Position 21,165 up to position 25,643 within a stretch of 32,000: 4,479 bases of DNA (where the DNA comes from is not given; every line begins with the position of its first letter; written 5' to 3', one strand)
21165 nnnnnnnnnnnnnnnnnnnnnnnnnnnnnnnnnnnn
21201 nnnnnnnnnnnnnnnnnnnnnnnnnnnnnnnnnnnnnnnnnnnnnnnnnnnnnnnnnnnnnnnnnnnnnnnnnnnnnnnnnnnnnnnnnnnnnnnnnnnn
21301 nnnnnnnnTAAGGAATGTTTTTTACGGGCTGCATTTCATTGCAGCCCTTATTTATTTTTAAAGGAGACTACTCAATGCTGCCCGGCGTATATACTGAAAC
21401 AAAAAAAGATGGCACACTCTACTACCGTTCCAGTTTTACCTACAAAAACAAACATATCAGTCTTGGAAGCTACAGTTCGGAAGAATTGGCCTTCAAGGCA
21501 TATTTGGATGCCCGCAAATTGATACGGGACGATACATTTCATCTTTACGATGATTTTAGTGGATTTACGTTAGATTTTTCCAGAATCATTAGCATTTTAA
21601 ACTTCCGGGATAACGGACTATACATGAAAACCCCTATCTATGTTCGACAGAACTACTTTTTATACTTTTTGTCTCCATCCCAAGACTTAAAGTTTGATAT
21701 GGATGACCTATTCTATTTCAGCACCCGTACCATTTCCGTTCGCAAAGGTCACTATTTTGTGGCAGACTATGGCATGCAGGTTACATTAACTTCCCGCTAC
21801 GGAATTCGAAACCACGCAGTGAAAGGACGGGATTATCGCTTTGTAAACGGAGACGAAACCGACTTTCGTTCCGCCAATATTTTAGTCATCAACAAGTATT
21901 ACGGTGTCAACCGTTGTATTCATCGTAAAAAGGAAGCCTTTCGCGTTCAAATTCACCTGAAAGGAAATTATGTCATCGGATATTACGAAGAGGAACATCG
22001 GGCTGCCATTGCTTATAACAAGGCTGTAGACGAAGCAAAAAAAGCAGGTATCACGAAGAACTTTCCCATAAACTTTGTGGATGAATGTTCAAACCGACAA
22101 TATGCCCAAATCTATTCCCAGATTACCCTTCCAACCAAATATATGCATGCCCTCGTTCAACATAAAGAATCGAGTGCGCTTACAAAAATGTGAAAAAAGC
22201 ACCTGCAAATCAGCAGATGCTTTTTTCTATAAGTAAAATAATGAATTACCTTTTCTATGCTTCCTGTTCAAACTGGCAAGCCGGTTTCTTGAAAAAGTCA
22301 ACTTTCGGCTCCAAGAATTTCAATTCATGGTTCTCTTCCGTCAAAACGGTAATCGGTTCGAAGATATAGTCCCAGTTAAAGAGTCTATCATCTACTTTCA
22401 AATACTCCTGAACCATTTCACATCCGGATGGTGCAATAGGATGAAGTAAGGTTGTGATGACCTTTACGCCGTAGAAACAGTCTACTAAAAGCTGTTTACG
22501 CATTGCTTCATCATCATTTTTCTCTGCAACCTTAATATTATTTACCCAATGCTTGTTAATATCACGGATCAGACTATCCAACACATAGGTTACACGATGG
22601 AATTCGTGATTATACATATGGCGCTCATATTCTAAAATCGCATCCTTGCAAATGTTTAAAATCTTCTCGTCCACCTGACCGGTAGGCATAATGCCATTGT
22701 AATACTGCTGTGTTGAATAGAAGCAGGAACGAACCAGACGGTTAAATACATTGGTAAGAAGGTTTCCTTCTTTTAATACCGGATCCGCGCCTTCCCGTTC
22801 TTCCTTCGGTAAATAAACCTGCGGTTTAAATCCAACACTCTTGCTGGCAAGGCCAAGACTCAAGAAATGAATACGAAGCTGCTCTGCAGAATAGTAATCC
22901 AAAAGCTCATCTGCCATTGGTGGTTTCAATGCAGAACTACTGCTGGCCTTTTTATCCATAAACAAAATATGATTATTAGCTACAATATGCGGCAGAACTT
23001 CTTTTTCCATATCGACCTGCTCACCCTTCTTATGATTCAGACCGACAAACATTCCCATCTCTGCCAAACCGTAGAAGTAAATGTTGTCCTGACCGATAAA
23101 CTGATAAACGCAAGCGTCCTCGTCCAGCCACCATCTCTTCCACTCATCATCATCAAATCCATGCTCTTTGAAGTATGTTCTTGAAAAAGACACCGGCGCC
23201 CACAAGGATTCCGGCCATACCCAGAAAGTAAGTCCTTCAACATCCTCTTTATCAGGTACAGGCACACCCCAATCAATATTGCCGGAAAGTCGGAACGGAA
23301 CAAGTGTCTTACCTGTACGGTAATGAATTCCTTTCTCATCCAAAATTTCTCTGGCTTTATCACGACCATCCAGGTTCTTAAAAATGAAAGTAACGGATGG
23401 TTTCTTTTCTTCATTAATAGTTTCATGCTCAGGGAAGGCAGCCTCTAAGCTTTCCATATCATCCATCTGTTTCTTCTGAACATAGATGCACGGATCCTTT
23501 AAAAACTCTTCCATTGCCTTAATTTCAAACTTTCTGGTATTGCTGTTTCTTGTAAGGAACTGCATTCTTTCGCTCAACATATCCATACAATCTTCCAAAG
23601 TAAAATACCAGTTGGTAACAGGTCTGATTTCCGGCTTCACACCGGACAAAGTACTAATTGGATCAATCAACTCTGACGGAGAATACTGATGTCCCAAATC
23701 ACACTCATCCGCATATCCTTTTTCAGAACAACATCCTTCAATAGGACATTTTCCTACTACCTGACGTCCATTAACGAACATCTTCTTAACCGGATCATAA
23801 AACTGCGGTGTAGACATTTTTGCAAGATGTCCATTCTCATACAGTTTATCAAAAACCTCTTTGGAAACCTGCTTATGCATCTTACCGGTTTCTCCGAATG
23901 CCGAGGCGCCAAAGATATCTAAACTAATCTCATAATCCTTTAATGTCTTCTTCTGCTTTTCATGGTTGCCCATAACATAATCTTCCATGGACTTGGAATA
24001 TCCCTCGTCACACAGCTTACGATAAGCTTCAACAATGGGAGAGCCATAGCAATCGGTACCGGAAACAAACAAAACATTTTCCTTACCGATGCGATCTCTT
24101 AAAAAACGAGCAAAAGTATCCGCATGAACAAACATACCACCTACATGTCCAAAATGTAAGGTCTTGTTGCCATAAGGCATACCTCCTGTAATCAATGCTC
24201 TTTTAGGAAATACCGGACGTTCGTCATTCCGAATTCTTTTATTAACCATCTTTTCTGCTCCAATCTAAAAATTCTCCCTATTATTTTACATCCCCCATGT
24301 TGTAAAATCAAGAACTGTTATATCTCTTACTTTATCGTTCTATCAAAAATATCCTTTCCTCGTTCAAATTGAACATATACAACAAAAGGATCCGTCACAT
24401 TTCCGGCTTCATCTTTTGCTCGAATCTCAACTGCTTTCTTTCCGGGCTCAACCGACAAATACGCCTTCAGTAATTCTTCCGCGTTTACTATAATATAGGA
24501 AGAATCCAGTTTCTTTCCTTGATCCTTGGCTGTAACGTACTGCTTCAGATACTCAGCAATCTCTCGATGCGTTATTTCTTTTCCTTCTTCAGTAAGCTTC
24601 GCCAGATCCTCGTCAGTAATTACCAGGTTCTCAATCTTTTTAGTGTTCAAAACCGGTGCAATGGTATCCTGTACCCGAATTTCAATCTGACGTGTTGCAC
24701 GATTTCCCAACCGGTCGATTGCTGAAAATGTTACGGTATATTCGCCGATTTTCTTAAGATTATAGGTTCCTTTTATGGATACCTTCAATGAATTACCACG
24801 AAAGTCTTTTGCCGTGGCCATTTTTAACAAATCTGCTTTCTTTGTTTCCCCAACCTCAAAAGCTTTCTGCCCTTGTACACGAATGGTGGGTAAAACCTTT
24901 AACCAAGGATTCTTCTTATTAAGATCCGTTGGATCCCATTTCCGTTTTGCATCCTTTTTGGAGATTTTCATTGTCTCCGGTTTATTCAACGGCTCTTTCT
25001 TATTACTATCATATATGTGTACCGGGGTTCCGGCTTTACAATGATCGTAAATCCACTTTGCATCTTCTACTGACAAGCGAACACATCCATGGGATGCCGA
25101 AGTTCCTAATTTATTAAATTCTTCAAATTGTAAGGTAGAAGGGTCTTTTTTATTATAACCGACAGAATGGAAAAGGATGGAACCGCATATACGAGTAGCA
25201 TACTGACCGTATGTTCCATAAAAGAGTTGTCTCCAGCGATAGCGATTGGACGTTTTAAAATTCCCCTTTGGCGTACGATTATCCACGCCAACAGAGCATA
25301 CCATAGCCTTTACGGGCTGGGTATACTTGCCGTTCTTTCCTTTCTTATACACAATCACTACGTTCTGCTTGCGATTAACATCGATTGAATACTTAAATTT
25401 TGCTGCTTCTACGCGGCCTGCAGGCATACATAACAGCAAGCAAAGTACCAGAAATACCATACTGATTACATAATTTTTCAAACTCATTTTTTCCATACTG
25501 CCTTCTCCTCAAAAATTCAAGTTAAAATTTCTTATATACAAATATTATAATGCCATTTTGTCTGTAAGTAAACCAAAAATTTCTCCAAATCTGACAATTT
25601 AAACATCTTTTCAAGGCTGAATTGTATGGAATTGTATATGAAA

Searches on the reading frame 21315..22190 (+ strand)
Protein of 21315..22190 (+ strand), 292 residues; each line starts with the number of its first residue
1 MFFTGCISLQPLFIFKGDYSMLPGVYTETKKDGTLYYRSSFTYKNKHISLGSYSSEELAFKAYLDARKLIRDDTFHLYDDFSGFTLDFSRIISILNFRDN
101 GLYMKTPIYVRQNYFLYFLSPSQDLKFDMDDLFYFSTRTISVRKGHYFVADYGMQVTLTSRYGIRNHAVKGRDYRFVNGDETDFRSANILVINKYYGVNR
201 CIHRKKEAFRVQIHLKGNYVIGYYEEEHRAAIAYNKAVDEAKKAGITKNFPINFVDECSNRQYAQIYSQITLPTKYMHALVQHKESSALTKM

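Call 3: search_protein_families(library=pfam, proteins=[window:21315-22190:+], max_evalue=10)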
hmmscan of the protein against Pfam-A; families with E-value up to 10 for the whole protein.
window:21315-22190:+ (292 aa): 0 families

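Call 4: search_protein_families(library=ncbifam, proteins=[window:21315-22190:+], max_evalue=10)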
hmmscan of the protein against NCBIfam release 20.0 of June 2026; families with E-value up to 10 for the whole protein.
window:21315-22190:+ (292 aa): 1 family
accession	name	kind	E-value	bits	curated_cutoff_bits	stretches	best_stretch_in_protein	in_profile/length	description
NF040504.1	resist_ArsN1b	equivalog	0.0091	15.8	210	1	201-277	40-124/159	arsinothricin resistance N-acetyltransferase ArsN1 family B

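Call 59: search_solved_structures(query=window:21315-22190:+, max_evalue=1, show_alignments=2)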
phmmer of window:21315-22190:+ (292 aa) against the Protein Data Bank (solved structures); distinct sequences matched with E-value up to 1: 1.
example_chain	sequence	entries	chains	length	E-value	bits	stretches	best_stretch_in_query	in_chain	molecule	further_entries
7wq5_A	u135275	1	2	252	0.0035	20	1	192-259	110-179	Ethylene-responsive transcription factor WRI1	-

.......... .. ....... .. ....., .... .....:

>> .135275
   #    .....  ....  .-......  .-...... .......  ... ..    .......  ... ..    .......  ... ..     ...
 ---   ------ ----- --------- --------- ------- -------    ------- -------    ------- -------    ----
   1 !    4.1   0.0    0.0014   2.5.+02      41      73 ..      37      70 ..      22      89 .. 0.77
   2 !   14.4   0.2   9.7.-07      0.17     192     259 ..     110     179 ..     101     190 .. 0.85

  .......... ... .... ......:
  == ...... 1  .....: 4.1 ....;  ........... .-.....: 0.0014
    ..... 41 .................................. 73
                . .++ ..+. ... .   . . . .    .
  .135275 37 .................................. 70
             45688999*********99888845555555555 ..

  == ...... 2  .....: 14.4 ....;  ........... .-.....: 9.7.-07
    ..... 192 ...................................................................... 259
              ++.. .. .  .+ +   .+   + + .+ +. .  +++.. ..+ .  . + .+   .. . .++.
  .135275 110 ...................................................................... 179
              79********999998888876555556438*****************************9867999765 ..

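Call 75: search_protein_families(library=ncbifam, proteins=[window:21375-22190:+], max_evalue=0.01)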
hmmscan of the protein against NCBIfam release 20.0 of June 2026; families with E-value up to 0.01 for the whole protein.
window:21375-22190:+ (272 aa): 1 family
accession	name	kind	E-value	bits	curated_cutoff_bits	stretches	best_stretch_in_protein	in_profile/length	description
NF040504.1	resist_ArsN1b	equivalog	0.0079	16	210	0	181-257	40-124/159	arsinothricin resistance N-acetyltransferase ArsN1 family B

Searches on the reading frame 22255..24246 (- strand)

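Call 34: search_protein_families(library=pfam, proteins=[window:22255-24246:-], max_evalue=0.001)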
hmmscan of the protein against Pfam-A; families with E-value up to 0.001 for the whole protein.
window:22255-24246:- (663 aa): 2 families
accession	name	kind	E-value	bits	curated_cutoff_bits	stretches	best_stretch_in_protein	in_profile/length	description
PF09334.17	tRNA-synt_1g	-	9.9e-64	215.9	20.1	2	18-253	2-226/391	tRNA synthetases class I (M)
PF00133.28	tRNA-synt_1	-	3.3e-06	26.5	22.7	1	19-245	27-224/414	tRNA synthetases class I (I, L, M and V)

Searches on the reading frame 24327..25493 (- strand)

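Call 34: search_protein_families(library=pfam, proteins=[window:24327-25493:-], max_evalue=0.001)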
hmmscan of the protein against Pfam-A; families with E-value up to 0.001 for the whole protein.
window:24327-25493:- (388 aa): 3 families
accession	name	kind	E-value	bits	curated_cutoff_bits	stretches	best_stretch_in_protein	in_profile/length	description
PF03734.19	YkuD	-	7.9e-21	75.6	23.4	1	35-160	2-146/146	L,D-transpeptidase catalytic domain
PF18981.6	InlK_D3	-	3.5e-07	30.7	25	0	208-274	7-75/75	Internalin K domain (D3/D4)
PF16403.11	Bact_surface_Ig-like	-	2.4e-05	24.7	27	1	234-271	31-68/71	Bacterial surface protein, Ig-like domain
